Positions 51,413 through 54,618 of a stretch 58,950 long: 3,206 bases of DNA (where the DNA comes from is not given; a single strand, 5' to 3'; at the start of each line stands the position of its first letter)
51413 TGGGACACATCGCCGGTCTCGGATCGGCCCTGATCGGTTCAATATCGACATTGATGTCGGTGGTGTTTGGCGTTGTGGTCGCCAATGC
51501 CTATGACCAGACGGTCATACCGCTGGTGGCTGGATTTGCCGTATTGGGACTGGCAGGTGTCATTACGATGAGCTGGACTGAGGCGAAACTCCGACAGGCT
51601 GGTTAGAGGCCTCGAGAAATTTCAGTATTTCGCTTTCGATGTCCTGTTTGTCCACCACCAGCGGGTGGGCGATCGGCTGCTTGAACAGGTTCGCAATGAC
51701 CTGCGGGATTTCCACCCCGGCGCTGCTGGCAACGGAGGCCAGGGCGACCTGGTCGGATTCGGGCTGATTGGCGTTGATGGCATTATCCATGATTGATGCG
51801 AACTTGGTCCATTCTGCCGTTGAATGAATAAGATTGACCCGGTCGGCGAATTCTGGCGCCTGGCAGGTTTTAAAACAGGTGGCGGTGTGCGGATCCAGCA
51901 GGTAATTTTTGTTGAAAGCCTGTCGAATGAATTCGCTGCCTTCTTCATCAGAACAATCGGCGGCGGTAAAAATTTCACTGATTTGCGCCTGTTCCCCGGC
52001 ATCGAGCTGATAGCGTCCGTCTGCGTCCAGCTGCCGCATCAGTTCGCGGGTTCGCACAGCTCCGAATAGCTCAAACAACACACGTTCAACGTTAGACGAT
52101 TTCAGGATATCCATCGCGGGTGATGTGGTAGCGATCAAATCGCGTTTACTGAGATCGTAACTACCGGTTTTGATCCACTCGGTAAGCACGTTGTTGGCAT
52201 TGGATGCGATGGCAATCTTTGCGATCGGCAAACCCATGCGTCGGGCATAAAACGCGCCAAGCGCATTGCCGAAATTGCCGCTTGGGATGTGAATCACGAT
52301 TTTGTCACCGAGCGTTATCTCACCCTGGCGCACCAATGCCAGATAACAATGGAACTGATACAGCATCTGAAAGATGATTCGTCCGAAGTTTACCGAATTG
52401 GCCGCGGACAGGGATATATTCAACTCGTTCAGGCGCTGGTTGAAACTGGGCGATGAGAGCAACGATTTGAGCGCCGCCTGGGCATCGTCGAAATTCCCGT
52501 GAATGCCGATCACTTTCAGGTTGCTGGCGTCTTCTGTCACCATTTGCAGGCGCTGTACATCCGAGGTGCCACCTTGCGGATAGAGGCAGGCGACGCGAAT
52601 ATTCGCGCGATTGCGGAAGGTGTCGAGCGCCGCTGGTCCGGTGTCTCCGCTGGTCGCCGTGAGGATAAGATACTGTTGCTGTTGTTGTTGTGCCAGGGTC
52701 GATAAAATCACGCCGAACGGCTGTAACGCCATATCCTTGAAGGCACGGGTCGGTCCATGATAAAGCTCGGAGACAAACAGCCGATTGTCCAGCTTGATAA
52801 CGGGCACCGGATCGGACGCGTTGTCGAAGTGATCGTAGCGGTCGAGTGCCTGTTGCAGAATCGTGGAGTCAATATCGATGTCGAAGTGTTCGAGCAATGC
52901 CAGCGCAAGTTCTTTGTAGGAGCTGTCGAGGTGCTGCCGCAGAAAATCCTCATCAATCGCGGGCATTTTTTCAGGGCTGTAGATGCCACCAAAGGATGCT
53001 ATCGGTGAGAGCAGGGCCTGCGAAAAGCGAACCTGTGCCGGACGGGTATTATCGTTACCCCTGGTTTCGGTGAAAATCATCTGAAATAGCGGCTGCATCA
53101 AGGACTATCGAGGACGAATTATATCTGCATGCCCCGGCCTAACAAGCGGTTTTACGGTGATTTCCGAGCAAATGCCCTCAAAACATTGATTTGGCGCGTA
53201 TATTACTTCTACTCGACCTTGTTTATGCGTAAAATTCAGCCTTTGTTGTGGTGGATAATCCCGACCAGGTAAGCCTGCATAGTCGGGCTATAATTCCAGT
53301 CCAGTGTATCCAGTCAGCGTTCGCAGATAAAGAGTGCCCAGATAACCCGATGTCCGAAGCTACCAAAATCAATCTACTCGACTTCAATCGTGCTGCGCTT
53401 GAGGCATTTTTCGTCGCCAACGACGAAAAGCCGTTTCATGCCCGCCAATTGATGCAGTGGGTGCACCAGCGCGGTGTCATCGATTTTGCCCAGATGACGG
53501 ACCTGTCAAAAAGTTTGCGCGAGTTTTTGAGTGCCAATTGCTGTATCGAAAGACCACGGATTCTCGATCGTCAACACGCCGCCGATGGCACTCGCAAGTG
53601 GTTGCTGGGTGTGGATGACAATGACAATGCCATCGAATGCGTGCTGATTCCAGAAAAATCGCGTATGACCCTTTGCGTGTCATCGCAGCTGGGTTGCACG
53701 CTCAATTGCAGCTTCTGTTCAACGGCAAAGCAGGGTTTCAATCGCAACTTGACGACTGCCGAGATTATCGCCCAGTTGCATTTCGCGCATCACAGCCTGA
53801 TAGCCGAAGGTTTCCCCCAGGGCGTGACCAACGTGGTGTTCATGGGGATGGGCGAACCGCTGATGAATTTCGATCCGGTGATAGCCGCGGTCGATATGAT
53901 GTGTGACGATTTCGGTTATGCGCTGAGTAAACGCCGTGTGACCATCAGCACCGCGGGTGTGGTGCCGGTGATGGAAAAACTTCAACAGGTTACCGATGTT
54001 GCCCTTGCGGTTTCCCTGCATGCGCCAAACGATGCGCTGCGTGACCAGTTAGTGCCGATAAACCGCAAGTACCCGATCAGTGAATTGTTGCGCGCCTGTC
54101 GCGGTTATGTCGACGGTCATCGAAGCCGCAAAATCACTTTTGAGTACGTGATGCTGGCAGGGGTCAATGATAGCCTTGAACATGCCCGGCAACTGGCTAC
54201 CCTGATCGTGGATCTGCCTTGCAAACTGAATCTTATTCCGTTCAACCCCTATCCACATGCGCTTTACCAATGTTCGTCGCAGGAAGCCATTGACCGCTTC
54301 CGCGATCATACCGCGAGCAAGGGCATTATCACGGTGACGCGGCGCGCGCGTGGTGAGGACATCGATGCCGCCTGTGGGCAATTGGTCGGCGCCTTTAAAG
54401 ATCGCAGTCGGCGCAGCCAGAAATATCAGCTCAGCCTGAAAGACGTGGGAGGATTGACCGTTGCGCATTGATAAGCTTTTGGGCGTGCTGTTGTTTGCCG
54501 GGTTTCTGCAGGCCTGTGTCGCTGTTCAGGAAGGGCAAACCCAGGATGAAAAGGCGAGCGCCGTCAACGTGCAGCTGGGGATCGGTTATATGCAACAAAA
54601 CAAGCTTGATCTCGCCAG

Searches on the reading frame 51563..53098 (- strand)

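Call 87: search_protein_families(library=pfam, proteins=[window:51563-53098:-], max_evalue=0.00001)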
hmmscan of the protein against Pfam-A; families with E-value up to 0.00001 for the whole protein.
window:51563-53098:- (511 aa): 2 families
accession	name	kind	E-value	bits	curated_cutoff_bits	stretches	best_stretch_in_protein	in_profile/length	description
PF14821.11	Thr_synth_N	-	1.7e-11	44.5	25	1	9-86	2-76/79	Threonine synthase N terminus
PF00291.31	PALP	-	6.9e-10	39.2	35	1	104-343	21-232/295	Pyridoxal-phosphate dependent enzyme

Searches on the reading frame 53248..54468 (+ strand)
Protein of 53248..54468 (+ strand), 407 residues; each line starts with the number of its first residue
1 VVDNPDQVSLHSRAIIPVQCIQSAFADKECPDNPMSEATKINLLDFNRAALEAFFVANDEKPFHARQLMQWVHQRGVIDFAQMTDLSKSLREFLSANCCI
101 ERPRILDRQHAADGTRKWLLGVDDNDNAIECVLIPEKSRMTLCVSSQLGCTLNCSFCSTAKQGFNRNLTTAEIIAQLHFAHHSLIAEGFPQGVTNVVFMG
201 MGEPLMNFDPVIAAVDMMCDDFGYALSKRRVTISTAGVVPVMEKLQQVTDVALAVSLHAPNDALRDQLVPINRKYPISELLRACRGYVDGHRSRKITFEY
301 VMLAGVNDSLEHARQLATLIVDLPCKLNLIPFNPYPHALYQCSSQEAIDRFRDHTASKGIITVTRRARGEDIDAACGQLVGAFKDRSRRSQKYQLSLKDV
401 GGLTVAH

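Call 87: search_protein_families(library=pfam, proteins=[window:53248-54468:+], max_evalue=0.00001)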
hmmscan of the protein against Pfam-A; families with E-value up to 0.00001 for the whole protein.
window:53248-54468:+ (407 aa): 2 families
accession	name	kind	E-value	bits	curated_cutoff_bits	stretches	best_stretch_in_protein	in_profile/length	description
PF21016.3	RlmN_N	-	2.4e-25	88.5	24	1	41-100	1-60/60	Ribosomal RNA large subunit methyltransferase N-terminal domain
PF04055.27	Radical_SAM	-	1.3e-16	61.7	29.5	1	146-313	3-162/166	Radical SAM superfamily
